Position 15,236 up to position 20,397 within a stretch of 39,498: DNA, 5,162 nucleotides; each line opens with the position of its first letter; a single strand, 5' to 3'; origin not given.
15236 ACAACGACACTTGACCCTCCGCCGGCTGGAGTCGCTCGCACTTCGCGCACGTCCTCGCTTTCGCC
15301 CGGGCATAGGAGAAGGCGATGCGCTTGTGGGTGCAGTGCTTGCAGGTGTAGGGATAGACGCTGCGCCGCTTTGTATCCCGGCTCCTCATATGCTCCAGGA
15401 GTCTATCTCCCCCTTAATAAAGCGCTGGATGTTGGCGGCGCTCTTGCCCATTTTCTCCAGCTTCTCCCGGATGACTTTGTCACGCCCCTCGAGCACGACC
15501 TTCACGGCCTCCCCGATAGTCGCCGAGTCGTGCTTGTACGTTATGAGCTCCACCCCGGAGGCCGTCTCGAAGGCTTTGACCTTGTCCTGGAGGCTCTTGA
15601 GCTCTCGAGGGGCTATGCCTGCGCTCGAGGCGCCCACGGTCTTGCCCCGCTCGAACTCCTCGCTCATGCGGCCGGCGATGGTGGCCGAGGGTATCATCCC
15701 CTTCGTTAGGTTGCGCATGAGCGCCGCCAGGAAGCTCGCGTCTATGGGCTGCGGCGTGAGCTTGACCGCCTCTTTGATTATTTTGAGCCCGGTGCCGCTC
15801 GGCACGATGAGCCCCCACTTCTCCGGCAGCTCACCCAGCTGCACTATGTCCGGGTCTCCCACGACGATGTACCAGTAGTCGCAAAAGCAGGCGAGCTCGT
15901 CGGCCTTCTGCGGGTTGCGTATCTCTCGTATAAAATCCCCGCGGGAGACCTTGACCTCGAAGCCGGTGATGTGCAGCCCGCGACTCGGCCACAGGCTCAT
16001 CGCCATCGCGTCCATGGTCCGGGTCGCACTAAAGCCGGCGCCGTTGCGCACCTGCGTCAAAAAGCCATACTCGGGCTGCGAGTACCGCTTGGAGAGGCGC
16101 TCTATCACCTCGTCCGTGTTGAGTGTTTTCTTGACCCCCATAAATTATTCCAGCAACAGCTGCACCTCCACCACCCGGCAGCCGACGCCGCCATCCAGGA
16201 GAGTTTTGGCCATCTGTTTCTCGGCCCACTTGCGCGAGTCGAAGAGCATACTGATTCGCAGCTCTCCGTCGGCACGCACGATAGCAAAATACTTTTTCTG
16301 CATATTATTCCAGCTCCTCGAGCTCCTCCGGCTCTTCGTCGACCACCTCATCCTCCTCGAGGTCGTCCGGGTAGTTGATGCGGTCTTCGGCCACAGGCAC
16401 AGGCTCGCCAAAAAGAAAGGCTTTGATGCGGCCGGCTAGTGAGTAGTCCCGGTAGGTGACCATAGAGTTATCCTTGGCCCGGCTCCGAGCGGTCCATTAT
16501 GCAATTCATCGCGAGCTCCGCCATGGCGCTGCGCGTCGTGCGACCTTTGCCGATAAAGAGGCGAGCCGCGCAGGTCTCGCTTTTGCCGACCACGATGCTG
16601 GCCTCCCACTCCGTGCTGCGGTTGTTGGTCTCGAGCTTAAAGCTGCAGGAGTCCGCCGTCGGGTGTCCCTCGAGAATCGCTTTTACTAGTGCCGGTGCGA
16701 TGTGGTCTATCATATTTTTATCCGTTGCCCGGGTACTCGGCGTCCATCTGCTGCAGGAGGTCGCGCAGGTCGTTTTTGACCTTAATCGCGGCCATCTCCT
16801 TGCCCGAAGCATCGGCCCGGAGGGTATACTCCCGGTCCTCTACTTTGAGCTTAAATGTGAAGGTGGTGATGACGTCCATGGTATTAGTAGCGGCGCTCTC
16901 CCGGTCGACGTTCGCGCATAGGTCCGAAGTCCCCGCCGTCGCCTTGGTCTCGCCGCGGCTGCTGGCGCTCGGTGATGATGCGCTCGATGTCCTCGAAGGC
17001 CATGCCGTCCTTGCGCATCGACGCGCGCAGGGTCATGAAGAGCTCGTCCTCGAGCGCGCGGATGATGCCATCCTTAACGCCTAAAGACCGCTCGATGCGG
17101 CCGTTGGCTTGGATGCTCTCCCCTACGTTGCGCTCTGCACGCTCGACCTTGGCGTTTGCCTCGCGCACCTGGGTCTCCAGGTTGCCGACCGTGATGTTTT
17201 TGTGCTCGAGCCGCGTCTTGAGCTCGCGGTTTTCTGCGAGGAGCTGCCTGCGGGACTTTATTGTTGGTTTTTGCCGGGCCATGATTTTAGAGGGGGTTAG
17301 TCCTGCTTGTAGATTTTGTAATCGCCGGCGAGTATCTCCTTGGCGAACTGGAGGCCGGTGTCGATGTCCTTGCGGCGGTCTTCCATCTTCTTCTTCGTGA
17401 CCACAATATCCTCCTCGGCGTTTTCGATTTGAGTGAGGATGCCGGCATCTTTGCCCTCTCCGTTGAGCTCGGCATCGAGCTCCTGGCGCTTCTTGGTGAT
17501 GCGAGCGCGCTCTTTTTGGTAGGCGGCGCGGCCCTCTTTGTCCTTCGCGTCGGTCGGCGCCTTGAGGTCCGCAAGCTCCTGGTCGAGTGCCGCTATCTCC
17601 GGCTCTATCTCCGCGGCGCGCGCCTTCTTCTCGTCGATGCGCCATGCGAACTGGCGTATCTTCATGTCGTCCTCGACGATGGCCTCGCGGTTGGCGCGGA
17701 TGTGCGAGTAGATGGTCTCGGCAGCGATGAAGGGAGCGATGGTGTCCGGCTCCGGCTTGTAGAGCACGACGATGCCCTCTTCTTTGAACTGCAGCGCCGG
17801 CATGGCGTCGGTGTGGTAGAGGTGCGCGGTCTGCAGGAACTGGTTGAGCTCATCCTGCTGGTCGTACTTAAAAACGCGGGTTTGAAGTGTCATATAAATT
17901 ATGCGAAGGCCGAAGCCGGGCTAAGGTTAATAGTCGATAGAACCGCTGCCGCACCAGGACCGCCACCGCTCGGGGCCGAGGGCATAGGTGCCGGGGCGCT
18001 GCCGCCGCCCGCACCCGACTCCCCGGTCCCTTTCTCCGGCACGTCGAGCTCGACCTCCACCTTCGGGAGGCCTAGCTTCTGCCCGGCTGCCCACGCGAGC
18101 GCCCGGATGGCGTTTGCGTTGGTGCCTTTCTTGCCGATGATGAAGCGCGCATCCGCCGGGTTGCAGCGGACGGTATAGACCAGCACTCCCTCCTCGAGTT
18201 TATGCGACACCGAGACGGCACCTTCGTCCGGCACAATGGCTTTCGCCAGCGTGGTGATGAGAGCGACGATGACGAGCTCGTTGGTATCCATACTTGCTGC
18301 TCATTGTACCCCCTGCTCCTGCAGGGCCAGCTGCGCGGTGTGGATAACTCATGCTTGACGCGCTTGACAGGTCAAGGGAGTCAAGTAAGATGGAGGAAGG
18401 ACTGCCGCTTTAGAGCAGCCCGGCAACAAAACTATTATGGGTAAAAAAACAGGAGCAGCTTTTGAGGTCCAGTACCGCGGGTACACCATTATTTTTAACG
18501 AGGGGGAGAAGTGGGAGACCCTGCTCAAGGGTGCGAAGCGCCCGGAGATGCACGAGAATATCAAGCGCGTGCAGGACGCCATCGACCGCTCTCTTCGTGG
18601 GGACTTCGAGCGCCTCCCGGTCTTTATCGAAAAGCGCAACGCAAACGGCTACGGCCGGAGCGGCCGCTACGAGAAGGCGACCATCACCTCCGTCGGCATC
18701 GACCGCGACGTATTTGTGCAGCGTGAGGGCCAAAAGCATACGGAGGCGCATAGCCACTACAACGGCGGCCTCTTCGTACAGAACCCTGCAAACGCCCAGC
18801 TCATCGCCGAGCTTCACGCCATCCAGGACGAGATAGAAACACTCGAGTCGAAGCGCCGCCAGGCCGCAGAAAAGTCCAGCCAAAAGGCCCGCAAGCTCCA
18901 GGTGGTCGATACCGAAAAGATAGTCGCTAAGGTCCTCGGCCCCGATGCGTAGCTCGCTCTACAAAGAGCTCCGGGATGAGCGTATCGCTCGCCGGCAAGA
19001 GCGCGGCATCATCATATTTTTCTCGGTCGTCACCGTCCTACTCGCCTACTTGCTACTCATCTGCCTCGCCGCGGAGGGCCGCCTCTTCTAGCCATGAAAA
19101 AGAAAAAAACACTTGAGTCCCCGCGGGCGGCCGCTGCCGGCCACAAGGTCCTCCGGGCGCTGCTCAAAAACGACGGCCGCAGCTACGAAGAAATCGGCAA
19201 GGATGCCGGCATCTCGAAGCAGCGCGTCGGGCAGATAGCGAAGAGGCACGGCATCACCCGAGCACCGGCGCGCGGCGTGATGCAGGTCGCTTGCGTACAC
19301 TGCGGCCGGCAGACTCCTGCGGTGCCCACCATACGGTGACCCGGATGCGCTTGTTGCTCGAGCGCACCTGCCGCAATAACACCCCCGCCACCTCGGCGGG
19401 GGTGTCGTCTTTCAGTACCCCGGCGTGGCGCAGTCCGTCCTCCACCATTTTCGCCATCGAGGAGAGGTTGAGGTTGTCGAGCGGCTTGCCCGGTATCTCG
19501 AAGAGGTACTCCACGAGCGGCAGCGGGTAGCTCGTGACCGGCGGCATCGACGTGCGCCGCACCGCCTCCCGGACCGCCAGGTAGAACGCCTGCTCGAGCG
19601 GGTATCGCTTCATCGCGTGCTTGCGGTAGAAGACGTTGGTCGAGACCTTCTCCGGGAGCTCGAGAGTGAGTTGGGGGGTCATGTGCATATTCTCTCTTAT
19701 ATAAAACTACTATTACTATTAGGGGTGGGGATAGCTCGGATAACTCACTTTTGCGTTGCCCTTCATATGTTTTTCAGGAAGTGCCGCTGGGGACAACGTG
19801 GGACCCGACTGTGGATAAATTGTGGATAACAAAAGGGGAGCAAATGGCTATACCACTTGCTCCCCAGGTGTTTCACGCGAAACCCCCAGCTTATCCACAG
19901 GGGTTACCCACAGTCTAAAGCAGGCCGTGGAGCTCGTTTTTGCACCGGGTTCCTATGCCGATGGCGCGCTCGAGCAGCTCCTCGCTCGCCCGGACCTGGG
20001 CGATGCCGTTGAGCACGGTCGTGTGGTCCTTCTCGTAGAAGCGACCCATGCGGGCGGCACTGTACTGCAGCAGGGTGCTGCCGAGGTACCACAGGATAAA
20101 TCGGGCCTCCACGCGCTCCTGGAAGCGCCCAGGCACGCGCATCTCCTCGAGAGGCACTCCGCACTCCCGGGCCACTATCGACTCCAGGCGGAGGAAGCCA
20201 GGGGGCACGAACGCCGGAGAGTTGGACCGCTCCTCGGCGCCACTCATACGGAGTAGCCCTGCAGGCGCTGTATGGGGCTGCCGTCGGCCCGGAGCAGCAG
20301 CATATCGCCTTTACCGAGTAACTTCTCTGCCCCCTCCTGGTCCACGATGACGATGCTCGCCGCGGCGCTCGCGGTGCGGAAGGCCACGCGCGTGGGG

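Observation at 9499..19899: All six perfect DnaA boxes lie in intergenic control regions and mark every strand switch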

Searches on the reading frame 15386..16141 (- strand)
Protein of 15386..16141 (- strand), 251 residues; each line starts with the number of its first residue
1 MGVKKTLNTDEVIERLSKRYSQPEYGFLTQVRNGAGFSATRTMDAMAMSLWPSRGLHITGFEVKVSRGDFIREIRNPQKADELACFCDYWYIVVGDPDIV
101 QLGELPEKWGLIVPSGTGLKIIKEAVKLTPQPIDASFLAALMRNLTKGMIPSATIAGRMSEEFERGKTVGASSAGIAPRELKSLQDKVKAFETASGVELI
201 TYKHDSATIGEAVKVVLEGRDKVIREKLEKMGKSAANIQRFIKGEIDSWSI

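Call 11: search_protein_families(library=pfam, proteins=[window:15386-16141:-], max_evalue=0.01)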
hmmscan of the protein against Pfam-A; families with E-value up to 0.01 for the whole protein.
window:15386-16141:- (251 aa): 1 family
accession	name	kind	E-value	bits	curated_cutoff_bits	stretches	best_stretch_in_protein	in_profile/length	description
PF06319.18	MmcB-like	-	0.0088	16.2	22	0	41-127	42-118/148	DNA repair protein MmcB-like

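Call 42: search_protein_families(library=phrogs, proteins=[window:15386-16141:-], max_evalue=0.01)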
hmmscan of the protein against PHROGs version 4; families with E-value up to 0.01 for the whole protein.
window:15386-16141:- (251 aa): 4 families
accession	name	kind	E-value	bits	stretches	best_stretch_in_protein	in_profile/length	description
phrog_14517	-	unknown function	3.4e-41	142.6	1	6-226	3-246/296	-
phrog_5429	-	DNA, RNA and nucleotide metabolism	1.4e-22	81.5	1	35-147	44-163/176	DNA repair protein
phrog_2776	-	unknown function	4.4e-07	30.8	1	56-143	54-139/181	-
phrog_631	-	unknown function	1.1e-06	29.5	1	61-113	73-124/260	-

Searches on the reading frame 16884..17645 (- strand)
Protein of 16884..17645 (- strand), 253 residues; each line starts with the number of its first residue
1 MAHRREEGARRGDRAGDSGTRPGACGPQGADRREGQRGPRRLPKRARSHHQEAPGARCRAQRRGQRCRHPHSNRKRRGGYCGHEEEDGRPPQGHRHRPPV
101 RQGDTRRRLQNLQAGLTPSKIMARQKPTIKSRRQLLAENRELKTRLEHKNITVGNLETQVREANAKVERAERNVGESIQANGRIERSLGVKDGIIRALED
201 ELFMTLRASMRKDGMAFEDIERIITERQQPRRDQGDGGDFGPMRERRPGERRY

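Call 11: search_protein_families(library=pfam, proteins=[window:16884-17645:-], max_evalue=0.01)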
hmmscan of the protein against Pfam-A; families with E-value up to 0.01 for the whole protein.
window:16884-17645:- (253 aa): 2 families
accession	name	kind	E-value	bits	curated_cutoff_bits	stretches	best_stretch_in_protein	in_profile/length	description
PF18504.6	Csm1_N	-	0.0074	17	26.3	0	134-173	24-63/70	Csm1 N-terminal domain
PF22943.2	HTH_68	-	0.0098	15.9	27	0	181-199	20-38/45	Putative helix-turn-helix domain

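Call 42: search_protein_families(library=phrogs, proteins=[window:16884-17645:-], max_evalue=0.01)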
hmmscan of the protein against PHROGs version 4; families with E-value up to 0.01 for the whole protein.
window:16884-17645:- (253 aa): 0 families

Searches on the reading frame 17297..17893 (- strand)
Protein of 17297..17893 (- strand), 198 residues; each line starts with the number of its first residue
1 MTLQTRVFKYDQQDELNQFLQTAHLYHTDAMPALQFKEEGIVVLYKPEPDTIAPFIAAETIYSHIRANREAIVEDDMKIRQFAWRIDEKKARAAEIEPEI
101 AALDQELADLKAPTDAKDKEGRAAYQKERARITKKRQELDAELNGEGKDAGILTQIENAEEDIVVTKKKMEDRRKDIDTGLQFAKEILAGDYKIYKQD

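Call 11: search_protein_families(library=pfam, proteins=[window:17297-17893:-], max_evalue=0.01)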
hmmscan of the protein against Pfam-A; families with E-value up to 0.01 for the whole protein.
window:17297-17893:- (198 aa): 1 family
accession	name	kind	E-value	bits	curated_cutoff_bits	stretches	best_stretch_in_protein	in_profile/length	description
PF14988.11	DUF4515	-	0.0027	18.1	24.5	1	94-148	81-135/206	Domain of unknown function (DUF4515)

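Call 14: search_protein_families(library=phrogs, proteins=[window:17297-17893:-], max_evalue=0.001)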
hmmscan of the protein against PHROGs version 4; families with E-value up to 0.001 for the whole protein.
window:17297-17893:- (198 aa): 1 family
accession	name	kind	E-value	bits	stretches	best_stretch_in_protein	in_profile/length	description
phrog_2619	-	unknown function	0.00049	21.3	1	68-131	57-115/124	-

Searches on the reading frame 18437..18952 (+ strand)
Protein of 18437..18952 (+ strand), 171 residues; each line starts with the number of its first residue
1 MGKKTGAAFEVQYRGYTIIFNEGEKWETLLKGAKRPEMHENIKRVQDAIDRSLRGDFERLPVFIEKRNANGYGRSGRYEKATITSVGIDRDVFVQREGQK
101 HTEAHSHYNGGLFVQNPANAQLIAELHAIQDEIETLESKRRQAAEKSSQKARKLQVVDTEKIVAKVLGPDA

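Call 11: search_protein_families(library=pfam, proteins=[window:18437-18952:+], max_evalue=0.01)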
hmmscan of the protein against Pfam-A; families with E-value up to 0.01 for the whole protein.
window:18437-18952:+ (171 aa): 0 families

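Call 14: search_protein_families(library=phrogs, proteins=[window:18437-18952:+], max_evalue=0.001)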
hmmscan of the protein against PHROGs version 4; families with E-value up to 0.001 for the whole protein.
window:18437-18952:+ (171 aa): 0 families

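Call 50: find_homologous_proteins(query=window:18437-18949:+, max_evalue=0.001)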
Query seq(171 aa) (171 aa): 1 proteins with E <= 0.001 among 44 candidates.
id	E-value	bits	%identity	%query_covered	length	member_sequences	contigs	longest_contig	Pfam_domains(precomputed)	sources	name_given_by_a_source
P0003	1.6e-106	371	100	100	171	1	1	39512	-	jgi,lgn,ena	-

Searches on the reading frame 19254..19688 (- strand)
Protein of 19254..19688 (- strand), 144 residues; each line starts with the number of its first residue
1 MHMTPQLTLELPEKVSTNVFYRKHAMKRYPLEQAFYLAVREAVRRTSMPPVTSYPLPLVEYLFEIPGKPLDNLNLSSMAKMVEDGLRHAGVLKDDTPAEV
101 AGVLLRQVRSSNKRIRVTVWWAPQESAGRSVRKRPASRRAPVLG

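Call 11: search_protein_families(library=pfam, proteins=[window:19254-19688:-], max_evalue=0.01)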
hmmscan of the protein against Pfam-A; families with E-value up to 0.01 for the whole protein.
window:19254-19688:- (144 aa): 0 families

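Call 14: search_protein_families(library=phrogs, proteins=[window:19254-19688:-], max_evalue=0.001)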
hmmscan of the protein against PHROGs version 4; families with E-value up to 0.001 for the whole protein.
window:19254-19688:- (144 aa): 2 families
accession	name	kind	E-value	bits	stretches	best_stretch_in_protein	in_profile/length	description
phrog_34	-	DNA, RNA and nucleotide metabolism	7.7e-06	26.7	1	1-120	69-192/259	RusA-like Holliday junction resolvase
phrog_1682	-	DNA, RNA and nucleotide metabolism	1.7e-05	25.3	1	18-119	41-142/387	RusA-like Holliday junction resolvase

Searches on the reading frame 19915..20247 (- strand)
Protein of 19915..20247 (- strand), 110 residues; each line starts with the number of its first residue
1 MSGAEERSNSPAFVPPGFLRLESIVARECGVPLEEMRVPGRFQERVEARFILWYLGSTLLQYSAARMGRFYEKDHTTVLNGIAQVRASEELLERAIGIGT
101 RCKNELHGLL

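Call 11: search_protein_families(library=pfam, proteins=[window:19915-20247:-], max_evalue=0.01)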
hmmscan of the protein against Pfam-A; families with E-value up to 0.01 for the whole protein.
window:19915-20247:- (110 aa): 1 family
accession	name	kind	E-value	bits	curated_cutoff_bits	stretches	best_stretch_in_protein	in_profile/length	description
PF08299.17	Bac_DnaA_C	-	6.5e-12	45.7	31.5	1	23-85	6-69/69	Bacterial dnaA protein helix-turn-helix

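Call 14: search_protein_families(library=phrogs, proteins=[window:19915-20247:-], max_evalue=0.001)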
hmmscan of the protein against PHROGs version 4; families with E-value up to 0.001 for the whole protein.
window:19915-20247:- (110 aa): 0 families

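Call 19: find_related_loci(query=window:19918-20247:-, collection=viral_contigs, flank=10000)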
Query window:19918-20247:- (110 aa) in viral_contigs; peptide patterns used: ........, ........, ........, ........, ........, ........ (x = any residue, [..] = any of these).
5 stretches matched a pattern; 1 encode a relative of the query (tblastn E <= 1e-3); 1 distinct loci.
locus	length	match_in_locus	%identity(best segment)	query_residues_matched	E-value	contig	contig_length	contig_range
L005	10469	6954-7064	38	49-85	8e-5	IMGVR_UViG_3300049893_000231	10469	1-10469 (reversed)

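Call 23: find_encoding_contigs(protein=window:19915-20247:-, flank=10000, max_places=10)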
Protein window:19915-20247:- (110 aa): no gene with exactly this product is on record in the collection.

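Call 24: find_homologous_proteins(query=window:19918-20247:-, max_evalue=0.001)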
Query seq(110 aa) (110 aa): 2 proteins with E <= 0.001 among 10 candidates.
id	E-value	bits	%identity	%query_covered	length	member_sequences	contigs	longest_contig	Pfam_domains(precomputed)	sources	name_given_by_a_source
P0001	3.3e-66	238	100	100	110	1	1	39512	PF08299.18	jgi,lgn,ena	-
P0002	3.2e-54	199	85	99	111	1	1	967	PF08299.18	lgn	-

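Call 25: find_encoding_contigs(protein=P0001, flank=10000, max_places=10)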
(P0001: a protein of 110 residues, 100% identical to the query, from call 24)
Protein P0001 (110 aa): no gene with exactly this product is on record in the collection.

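Call 26: find_encoding_contigs(protein=P0002, flank=10000, max_places=10)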
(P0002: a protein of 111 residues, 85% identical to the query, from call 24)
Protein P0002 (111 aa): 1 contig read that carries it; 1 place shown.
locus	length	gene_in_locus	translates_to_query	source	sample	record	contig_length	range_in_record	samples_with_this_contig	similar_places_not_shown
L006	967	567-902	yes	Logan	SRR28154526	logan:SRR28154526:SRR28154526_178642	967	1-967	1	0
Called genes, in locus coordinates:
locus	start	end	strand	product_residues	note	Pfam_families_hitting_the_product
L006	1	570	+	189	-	?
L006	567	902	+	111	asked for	PF08299:Bac_DnaA_C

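Call 39: search_dna_similar(query=window:19915-20247:-, collection=phages, mode=protein, max_rows=30, max_evalue=0.01)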
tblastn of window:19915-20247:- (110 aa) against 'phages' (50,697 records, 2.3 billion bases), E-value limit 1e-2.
Records with a match: 2; places in all: 2; records where one place covers at least 80% of the query: 0.
Best place of each record, by identity: <60% 2.
By first word of the organism name: Olleya 2.
By host as written in the record: Olleya sp. HaHaR_3_96 2.
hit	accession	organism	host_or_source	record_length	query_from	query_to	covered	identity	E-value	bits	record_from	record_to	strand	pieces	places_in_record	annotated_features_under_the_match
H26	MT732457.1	Olleya phage Harreka_1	Olleya sp. HaHaR_3_96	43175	21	106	78%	27.9%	2e-3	41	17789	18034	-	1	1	DnaA protein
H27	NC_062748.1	Olleya phage Harreka_1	Olleya sp. HaHaR_3_96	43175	21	106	78%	27.9%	2e-3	41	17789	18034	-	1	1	DnaA protein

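Call 43: search_solved_structures(query=window:19918-20247:-, max_evalue=1, show_alignments=3)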
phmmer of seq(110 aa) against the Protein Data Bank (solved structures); distinct sequences matched with E-value up to 1: 6.
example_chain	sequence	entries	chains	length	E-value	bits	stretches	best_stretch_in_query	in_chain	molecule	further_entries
3pvp_A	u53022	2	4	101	3.4e-05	27.1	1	28-94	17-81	Chromosomal replication initiator protein dnaA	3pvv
2hcb_A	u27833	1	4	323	0.035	17.4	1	20-87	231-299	Chromosomal replication initiator protein dnaA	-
1l8q_A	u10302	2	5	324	0.035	17.4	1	20-87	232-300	Chromosomal replication initiator protein dnaA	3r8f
2z4r_A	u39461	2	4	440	0.092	16.1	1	21-88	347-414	Chromosomal replication initiator protein dnaA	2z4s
8btg_A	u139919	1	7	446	0.23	14.8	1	20-92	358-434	Chromosomal replication initiator protein DnaA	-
6xr2_A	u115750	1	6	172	0.66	13.3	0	78-100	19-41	dTor_3x57R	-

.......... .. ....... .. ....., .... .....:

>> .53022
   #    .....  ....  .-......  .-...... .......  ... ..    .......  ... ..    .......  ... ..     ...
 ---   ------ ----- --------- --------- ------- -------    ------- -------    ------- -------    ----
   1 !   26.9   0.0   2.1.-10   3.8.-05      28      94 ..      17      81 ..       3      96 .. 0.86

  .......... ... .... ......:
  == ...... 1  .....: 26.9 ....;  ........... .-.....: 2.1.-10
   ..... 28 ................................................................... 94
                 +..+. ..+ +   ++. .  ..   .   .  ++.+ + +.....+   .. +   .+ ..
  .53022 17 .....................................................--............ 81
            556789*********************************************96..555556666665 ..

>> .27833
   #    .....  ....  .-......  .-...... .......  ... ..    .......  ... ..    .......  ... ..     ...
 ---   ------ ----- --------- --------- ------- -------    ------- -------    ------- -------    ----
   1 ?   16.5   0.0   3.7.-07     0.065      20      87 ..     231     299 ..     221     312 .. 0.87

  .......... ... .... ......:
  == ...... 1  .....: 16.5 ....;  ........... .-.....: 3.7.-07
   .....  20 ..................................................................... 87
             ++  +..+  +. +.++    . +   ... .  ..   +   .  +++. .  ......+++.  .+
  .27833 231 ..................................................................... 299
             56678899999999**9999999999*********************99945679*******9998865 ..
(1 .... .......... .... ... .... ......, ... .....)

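Call 44: get_annotated_region(hit=H26, flank=20000)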
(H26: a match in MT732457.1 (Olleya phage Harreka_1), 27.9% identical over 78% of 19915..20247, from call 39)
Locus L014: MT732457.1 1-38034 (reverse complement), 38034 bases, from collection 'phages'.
description: Olleya phage Harreka_1, complete genome.
organism: Olleya phage Harreka_1 (NCBI taxid 2745673)
taxonomy: Viruses; Duplodnaviria; Heunggongvirae; Uroviricota; Caudoviricetes; Aggregaviridae; Harrekavirus; Harrekavirus harreka
host: Olleya sp. HaHaR_3_96; source: surface seawater; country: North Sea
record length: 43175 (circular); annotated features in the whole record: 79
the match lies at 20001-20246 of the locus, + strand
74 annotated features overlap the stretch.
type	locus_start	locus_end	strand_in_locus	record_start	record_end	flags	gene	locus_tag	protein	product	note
CDS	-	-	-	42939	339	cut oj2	-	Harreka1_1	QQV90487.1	hypothetical protein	-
CDS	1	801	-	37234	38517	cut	-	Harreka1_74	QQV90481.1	terminase large subunit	-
CDS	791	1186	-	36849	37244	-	-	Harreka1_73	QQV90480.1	hypothetical protein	-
CDS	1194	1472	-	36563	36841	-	-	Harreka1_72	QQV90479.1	hypothetical protein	-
CDS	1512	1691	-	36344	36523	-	-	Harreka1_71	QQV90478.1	hypothetical protein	-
CDS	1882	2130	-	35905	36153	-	-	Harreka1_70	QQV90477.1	hypothetical protein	-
CDS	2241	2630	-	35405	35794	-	-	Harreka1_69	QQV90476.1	hypothetical protein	-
CDS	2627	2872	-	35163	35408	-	-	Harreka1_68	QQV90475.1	acyl carrier protein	-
CDS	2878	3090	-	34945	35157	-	-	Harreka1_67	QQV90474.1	hypothetical protein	-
CDS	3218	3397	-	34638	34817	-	-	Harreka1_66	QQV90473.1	hypothetical protein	-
CDS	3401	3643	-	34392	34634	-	-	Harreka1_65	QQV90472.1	hypothetical protein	-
CDS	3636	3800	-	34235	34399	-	-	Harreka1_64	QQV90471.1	hypothetical protein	-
CDS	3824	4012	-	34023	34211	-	-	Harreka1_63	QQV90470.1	hypothetical protein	-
CDS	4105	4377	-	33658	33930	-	-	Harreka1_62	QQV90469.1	hypothetical protein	-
CDS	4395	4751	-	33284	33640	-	-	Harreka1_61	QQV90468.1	hypothetical protein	-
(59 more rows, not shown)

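Call 84: predict_structure(protein=window:19918-20247:-)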
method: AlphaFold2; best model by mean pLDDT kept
length: 110 residues; sequences in the alignment: 1
mean_pLDDT: 55.4   pTM: 0.46
mean pLDDT of the five models: 55.4, 50.2, 49.6, 48.4, 45.8
residues with pLDDT >= 90: 0; 70-90: 9; 50-70: 68; < 50: 33
segments of 3 or more residues with pLDDT < 50: 3-19, 63-73
pLDDT, mean of each block of 10 residues (from residue 1): 44 43 63 63 54 57 46 48 58 69 63
secondary structure, 60 per line:
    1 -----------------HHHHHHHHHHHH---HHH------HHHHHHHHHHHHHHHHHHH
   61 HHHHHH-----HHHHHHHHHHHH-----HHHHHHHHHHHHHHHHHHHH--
elements in order: H18-29 H42-66 H72-83 H89-108

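Call 85: search_protein_representatives(protein=window:19918-20247:-)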
Query: 110 residues. Proteins with E-value up to 0.001 (for the whole library): 324; up to 1e-10: 8; up to 1e-30: 0. The best 150 are listed.
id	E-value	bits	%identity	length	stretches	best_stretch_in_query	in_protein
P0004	6.5e-28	113.0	60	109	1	7-108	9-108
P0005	4.9e-18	81.3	49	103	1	12-102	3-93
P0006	1.7e-16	76.4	42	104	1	11-98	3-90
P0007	1.4e-15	73.4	44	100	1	12-105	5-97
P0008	2.6e-13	66.1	41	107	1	9-101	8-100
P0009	8.1e-11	58.1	37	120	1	13-88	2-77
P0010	8.9e-11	57.9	40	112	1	15-92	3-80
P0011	1.0e-10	57.7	30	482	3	24-86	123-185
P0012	7.7e-10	54.9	35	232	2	17-90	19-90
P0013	2.4e-09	53.3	33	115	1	15-92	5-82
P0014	3.1e-09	53.0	35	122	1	14-93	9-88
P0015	4.9e-09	52.3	37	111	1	13-88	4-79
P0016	5.7e-09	52.1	37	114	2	14-89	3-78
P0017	6.1e-09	52.0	44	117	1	21-86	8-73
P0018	7.8e-09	51.7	32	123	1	7-90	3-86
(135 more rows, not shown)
